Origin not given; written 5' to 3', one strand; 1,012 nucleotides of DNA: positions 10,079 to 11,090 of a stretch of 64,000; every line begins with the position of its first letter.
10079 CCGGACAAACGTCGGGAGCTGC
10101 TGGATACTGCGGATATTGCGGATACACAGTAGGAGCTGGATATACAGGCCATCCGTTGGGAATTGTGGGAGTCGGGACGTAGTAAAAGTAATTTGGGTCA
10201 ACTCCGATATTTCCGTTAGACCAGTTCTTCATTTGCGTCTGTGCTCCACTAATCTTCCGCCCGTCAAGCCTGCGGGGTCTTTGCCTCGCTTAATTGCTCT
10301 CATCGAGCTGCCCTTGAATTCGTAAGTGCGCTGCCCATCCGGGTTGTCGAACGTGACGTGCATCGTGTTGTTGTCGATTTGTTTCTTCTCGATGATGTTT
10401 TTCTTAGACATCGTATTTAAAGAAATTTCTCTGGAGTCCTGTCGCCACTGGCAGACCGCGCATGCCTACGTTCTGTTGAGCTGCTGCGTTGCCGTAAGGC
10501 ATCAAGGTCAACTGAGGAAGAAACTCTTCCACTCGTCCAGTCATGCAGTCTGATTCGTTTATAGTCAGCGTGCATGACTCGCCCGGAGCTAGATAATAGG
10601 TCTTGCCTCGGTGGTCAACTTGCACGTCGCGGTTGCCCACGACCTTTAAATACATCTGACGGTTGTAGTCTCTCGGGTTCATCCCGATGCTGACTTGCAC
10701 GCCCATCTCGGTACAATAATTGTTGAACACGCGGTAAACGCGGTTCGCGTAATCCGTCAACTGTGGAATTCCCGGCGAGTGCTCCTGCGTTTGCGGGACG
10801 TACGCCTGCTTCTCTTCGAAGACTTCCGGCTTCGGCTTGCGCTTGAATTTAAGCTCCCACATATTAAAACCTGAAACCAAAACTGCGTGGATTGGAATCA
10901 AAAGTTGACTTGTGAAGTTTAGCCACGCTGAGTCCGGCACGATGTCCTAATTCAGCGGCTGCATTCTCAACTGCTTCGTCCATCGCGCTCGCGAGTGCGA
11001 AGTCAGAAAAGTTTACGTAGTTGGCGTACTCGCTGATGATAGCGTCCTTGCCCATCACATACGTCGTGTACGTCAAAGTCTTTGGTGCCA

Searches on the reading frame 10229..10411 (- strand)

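Call 69: search_protein_families(library=pfam, max_evalue=0.1, proteins=[window:10229-10411:-])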
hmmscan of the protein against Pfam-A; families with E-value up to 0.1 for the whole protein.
window:10229-10411:- (60 aa): 1 family
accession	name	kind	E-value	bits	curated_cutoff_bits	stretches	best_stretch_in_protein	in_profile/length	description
PF09642.15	YonK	-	0.072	13.7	25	1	4-33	5-36/60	YonK protein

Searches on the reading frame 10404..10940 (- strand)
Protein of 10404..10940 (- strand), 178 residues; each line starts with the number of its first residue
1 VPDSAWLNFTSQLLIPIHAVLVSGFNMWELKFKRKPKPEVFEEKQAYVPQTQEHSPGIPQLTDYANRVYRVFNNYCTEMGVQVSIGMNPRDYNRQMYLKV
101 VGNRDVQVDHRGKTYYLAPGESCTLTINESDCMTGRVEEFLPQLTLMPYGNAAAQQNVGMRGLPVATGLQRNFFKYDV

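Call 69: search_protein_families(library=pfam, max_evalue=0.1, proteins=[window:10404-10940:-])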
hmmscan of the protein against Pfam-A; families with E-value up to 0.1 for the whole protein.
window:10404-10940:- (178 aa): 2 families
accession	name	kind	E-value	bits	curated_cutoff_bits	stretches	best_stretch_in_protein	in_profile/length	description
PF12636.12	DUF3781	-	0.0065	16.8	27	1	99-130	34-64/72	Protein of unknown function (DUF3781)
PF21683.3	GpP-like_1st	-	0.031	14.6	27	1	113-142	41-70/85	Mu phage baseplate assembly protein GpP-like, N-terminal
